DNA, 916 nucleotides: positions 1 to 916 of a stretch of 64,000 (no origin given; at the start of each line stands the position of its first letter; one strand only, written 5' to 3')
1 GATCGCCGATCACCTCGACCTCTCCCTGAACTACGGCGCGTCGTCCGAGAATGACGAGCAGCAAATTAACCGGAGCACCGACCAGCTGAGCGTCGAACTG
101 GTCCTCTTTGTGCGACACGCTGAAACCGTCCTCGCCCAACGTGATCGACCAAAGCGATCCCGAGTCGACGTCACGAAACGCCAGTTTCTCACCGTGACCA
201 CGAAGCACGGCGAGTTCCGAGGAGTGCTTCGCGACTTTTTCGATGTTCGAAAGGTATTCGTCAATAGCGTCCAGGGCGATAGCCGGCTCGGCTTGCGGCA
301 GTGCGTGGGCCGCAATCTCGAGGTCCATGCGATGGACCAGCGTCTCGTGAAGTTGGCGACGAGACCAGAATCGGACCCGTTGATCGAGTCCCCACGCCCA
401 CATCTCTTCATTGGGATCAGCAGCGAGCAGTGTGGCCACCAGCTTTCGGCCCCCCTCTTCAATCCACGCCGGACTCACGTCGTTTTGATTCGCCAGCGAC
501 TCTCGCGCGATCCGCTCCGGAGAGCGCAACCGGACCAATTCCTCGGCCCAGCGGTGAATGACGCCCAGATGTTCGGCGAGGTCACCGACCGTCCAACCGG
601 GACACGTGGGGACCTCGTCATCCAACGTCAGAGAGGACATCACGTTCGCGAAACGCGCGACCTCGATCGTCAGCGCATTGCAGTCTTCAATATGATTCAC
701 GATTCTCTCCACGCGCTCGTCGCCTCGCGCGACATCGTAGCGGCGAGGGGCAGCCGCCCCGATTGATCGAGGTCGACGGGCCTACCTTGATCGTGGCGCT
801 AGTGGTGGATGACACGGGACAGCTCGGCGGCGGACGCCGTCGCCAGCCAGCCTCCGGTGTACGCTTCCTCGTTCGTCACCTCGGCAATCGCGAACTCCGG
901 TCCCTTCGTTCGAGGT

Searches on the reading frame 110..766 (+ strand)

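Call 88: search_protein_families(library=padloc, alignment_id=A8, max_evalue=0.00001)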
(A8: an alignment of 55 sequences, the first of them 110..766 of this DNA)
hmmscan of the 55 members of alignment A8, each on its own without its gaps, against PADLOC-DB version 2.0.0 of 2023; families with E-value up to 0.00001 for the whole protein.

A. member 1, window:110-766:+ (218 aa): 0 families

B. families by the number of members that match (of 55 scanned): 14 families
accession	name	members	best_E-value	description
PDLC04140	mad8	2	7.1e-08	mads_8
PDLC02203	MzaA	1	5.4e-61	-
PDLC04606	PDC-M37B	1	1.9e-37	-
PDLC04605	PDC-M37B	1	2.2e-33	-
PDLC03838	DolB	1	3.1e-27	-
PDLC02865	DpdF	1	2.1e-24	DpdF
PDLC04690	PDC-M51B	1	4.3e-17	-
PDLC04030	PD-T4-2_B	1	5.7e-14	-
PDLC00915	TRIP13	1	9.3e-10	TRIP13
PDLC04232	IetA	1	4.3e-09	-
PDLC01994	RtcR_PspF1--CARF_AAA_HTH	1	1.5e-07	-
PDLC02911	VakA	1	7.3e-07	-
PDLC04559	PDC-M28B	1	2.5e-06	-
PDLC04899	PDC-S07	1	2.6e-06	-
